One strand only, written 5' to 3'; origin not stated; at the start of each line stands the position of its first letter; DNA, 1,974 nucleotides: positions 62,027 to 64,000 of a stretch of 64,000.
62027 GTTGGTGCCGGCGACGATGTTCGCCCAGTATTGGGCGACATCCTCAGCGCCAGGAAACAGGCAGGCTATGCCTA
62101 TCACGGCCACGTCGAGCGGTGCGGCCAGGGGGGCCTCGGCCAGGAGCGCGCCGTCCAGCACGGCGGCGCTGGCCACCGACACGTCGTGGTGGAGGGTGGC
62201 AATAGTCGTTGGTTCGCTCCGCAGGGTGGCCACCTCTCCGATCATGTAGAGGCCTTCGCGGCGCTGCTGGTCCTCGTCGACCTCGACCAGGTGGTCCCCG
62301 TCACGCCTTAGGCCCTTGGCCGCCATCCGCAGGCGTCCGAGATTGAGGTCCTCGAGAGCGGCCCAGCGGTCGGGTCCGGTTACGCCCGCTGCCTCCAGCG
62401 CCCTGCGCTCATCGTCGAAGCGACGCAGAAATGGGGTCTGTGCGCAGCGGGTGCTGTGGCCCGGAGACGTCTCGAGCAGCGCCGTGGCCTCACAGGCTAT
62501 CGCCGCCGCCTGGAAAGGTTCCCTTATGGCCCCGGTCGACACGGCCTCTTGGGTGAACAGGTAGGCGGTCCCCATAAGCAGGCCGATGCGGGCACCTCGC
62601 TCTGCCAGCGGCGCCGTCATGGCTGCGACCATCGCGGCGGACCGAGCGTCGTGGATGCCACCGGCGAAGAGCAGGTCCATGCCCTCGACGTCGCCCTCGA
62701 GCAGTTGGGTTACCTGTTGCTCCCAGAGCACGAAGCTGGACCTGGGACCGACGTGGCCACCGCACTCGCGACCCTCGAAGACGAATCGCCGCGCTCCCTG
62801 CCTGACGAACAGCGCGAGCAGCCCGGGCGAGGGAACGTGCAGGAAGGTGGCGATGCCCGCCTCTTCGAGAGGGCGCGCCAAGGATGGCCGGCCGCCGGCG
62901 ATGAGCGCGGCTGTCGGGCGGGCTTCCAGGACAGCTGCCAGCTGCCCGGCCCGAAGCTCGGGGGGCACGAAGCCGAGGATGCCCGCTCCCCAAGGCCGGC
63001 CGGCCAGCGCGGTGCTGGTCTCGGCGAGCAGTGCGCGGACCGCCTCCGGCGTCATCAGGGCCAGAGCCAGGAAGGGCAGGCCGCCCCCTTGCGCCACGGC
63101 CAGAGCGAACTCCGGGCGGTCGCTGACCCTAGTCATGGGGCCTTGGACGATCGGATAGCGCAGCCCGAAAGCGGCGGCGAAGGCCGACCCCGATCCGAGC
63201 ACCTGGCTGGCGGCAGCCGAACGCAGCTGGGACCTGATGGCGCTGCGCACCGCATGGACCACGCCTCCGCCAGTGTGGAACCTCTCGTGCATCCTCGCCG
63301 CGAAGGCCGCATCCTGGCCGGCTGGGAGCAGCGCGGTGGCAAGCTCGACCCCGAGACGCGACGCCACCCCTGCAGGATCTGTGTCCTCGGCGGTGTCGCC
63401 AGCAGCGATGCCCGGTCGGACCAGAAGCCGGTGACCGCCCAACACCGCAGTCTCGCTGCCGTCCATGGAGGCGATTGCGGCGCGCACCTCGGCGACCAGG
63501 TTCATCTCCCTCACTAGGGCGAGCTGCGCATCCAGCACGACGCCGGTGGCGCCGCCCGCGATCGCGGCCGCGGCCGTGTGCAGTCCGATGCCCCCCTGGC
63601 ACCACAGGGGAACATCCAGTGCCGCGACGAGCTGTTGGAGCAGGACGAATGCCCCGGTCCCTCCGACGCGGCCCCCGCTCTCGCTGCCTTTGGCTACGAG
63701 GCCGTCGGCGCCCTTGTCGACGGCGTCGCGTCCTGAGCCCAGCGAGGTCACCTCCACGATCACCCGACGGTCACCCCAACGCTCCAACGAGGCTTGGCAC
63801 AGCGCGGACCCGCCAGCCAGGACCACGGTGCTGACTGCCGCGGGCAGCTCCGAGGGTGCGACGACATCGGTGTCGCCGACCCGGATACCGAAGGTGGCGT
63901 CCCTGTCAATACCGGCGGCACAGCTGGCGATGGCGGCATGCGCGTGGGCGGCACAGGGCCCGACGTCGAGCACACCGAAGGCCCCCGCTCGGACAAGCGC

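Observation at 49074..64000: Compact Pfa/PKS-like lipid assembly line with built-in ER and PPTase plus ACP, hydrolase, GT1 and WS/DGAT: candidate pathway for an uncharacterised glycolipid or wax-type lipid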

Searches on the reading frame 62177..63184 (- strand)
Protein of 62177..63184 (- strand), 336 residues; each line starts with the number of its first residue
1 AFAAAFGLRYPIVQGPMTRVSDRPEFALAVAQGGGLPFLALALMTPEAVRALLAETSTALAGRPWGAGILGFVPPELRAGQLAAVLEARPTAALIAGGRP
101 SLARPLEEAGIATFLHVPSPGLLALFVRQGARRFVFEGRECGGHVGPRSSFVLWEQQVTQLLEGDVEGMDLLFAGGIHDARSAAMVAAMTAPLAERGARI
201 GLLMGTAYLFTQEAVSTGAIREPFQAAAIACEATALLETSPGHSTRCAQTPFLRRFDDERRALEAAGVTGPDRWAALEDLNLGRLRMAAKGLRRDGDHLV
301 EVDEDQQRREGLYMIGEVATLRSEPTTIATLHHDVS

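Call 90: search_protein_families(library=ncbifam, proteins=[window:62177-63184:-], max_evalue=0.01)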
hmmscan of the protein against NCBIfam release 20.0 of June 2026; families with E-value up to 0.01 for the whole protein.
seq(336 aa): 1 family
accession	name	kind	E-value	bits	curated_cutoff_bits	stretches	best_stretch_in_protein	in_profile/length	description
TIGR03151.1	enACPred_II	equivalog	3.4e-20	72.5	453.1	1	6-290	8-265/307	enoyl-[acyl-carrier-protein] reductase FabK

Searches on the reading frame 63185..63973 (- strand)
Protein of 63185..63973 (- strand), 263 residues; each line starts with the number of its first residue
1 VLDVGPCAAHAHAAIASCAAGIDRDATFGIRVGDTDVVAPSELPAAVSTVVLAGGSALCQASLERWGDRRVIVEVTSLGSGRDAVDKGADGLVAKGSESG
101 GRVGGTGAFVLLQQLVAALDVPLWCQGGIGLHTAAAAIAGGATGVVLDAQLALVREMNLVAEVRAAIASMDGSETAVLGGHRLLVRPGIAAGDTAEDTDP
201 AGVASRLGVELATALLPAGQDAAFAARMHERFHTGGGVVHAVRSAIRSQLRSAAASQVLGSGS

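Call 90: search_protein_families(library=ncbifam, proteins=[window:63185-63973:-], max_evalue=0.01)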
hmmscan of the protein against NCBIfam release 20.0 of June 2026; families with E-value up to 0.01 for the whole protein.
seq(263 aa): 1 family
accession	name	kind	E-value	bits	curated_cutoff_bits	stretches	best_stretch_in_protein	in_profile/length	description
TIGR03151.1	enACPred_II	equivalog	1.4e-10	40.9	453.1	1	70-180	111-225/307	enoyl-[acyl-carrier-protein] reductase FabK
